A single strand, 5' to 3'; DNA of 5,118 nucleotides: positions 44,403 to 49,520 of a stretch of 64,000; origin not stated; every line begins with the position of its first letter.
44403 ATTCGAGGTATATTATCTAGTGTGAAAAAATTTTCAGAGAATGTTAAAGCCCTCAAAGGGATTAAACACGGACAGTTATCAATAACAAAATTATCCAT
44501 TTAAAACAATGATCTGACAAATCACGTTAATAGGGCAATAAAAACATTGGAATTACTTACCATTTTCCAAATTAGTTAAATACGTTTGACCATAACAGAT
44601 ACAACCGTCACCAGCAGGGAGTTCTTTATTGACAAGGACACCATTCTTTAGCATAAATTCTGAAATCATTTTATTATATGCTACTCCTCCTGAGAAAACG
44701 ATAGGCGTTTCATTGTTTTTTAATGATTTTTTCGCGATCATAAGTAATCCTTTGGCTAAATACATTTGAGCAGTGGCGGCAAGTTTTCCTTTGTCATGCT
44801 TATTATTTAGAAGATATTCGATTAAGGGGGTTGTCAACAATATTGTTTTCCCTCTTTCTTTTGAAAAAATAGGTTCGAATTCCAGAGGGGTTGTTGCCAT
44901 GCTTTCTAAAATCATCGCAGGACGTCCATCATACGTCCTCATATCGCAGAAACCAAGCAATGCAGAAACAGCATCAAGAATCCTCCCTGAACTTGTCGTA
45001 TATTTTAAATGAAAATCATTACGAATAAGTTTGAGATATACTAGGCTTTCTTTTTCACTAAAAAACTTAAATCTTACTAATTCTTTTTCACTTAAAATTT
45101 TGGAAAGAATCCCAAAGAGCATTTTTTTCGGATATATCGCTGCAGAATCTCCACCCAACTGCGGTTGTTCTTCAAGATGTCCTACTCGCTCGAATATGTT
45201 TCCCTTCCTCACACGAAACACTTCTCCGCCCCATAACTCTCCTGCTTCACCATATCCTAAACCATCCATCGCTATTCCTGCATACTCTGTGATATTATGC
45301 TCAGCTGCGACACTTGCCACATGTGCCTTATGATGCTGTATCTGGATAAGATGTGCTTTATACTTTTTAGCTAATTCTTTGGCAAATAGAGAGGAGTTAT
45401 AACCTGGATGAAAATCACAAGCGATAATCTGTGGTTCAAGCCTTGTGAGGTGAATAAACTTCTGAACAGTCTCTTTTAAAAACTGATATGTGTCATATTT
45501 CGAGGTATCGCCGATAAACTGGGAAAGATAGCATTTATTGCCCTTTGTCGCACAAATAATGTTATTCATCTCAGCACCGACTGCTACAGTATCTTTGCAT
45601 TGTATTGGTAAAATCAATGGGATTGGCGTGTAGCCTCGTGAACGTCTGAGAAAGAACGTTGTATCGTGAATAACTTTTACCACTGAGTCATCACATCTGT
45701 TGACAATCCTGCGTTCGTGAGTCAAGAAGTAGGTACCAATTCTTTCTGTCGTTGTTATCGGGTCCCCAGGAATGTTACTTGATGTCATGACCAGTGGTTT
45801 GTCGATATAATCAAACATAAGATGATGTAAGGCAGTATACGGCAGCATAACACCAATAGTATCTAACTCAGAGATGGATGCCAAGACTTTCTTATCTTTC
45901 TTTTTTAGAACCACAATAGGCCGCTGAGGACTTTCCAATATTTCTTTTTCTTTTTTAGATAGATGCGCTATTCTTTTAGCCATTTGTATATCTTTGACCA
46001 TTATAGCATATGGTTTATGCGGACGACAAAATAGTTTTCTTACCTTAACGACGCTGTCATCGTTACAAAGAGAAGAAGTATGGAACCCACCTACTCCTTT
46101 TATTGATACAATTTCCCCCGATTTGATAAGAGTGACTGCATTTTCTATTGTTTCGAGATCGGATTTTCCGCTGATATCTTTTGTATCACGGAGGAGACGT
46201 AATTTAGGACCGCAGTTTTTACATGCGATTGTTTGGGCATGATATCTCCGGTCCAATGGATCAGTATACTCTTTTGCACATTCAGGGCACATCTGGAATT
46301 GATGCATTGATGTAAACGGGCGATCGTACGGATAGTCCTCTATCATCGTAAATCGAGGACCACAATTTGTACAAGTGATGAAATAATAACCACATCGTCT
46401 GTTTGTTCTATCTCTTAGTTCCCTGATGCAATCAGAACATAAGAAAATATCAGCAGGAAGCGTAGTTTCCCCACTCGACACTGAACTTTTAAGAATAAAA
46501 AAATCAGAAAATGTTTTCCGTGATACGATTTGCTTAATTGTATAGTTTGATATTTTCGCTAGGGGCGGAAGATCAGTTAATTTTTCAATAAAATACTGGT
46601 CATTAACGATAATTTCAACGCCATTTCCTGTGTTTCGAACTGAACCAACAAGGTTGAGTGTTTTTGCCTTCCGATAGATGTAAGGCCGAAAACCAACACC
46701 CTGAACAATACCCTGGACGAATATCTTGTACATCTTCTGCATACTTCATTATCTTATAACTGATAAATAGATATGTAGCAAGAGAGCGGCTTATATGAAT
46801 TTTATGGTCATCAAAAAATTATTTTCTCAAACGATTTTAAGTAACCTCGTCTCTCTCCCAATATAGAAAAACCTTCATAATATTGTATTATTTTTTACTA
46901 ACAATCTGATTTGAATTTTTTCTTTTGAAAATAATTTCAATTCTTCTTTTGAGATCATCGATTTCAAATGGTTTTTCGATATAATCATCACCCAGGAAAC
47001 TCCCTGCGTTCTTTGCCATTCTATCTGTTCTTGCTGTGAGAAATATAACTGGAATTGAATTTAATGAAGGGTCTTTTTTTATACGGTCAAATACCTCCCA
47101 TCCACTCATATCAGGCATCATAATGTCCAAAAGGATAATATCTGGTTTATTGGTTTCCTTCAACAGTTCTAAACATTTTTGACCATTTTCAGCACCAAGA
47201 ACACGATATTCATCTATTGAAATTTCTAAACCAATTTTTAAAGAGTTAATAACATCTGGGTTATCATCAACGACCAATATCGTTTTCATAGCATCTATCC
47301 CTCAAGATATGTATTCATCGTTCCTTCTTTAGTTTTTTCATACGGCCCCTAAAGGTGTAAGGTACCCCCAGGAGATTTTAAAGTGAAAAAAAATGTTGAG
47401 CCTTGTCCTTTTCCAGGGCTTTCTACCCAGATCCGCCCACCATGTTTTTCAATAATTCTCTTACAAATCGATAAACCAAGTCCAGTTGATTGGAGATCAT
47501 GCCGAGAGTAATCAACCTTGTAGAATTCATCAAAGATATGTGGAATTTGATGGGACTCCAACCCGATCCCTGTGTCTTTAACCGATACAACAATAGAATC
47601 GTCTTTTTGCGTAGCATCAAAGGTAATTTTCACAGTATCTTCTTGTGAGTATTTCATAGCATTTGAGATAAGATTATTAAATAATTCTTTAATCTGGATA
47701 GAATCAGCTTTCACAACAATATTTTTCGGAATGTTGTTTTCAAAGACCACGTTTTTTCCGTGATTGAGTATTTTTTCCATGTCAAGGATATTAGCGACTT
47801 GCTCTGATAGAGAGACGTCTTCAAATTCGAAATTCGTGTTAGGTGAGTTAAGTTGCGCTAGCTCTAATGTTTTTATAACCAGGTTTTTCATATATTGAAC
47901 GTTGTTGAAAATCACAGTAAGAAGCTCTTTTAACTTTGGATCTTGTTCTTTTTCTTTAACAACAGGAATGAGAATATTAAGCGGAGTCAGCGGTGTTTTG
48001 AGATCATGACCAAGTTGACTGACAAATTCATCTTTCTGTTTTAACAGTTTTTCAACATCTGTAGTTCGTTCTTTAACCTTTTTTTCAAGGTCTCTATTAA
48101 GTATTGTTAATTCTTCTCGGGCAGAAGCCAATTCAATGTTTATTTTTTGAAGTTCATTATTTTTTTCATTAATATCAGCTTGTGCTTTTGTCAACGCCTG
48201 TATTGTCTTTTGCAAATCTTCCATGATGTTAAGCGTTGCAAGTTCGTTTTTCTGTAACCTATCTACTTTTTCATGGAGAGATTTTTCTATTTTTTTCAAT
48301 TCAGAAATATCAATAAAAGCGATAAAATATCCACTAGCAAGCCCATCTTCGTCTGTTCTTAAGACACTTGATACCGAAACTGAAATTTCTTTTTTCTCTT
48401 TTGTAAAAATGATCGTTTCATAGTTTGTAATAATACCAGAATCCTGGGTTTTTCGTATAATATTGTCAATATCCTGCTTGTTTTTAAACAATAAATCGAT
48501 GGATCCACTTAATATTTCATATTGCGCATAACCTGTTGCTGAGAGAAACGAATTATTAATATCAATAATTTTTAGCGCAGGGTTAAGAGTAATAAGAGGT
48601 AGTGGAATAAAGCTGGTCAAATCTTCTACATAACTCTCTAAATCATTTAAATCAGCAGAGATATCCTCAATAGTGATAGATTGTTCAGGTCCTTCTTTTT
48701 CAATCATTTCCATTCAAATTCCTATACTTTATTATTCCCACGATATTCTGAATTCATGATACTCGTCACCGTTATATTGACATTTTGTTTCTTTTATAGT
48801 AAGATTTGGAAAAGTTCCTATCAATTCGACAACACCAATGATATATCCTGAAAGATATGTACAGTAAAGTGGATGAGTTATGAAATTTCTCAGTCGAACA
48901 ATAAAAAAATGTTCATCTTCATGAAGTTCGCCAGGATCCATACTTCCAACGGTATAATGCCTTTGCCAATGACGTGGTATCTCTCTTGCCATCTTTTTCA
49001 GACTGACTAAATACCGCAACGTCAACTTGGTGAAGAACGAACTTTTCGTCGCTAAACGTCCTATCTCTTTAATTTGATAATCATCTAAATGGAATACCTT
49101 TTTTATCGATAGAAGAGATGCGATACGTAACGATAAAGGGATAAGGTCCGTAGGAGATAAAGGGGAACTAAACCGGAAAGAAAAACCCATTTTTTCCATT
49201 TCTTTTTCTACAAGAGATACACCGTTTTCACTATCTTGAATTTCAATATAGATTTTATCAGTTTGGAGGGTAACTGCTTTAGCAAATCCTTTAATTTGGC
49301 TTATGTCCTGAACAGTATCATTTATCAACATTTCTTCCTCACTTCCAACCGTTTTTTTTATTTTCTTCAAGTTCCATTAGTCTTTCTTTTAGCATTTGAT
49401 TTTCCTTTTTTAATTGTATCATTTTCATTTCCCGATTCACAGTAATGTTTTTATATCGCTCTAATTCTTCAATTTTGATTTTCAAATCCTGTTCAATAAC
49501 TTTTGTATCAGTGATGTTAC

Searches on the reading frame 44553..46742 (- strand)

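Call 67: search_protein_families(library=pfam, proteins=[window:44553-46742:-], max_evalue=0.0001)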
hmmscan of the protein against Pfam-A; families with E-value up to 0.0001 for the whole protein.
window:44553-46742:- (729 aa): 5 families
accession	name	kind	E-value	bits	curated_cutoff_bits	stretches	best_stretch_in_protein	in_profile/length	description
PF22521.2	HypF_C_2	-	2.3e-51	175.3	27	1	489-719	1-241/241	Carbamoyltransferase, Kae1-like Domain, second subdomain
PF07503.17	zf-HYPF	-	1.2e-30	105.5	23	2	151-183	1-33/34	HypF finger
PF17788.7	HypF_C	-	6.9e-30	104.1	23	1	383-481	4-99/99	HypF Kae1-like domain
PF01300.24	Sua5_yciO_yrdC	-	9.7e-30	103.8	25.1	1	205-367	2-177/178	Telomere recombination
PF00708.24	Acylphosphatase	-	8.9e-17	61.6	22.5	1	5-82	1-84/85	Acylphosphatase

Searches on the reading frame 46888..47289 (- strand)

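Call 67: search_protein_families(library=pfam, proteins=[window:46888-47289:-], max_evalue=0.0001)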
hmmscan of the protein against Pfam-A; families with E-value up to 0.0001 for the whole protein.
window:46888-47289:- (133 aa): 1 family
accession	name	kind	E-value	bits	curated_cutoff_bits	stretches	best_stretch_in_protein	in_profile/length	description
PF00072.30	Response_reg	-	2.1e-25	89.5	30.2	1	4-117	1-110/111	Response regulator receiver domain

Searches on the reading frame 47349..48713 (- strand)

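Call 67: search_protein_families(library=pfam, proteins=[window:47349-48713:-], max_evalue=0.0001)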
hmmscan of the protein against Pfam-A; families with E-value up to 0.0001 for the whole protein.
window:47349-48713:- (454 aa): 4 families
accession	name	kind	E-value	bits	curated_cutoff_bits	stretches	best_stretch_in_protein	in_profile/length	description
PF02518.31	HATPase_c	-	1.7e-28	99.7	26.4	1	337-447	2-109/111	Histidine kinase-, DNA gyrase B-, and HSP90-like ATPase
PF00512.31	HisKA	-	3.8e-09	36.9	26.9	1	226-290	1-65/66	His Kinase A (phospho-acceptor) domain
PF13426.13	PAS_9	-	5.7e-08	33.4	27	1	41-138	5-103/103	PAS domain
PF13581.12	HATPase_c_2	-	2.7e-05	24.6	27.4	1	341-423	36-111/127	Histidine kinase-like ATPase domain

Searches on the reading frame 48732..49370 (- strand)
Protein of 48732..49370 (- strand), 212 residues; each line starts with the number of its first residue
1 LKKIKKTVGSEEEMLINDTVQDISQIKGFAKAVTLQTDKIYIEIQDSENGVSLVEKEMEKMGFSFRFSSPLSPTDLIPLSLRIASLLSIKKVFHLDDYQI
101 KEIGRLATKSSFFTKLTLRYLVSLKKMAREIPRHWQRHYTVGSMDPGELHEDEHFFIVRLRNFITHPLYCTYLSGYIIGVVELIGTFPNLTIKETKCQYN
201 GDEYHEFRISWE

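Call 99: search_protein_families(library=pfam, proteins=[window:48732-49370:-], max_evalue=0.01)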
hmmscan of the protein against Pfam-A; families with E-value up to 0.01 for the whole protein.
window:48732-49370:- (212 aa): 1 family
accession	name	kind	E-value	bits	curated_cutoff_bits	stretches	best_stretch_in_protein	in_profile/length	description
PF02830.23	V4R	-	0.00054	20.4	31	1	170-209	22-60/62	V4R domain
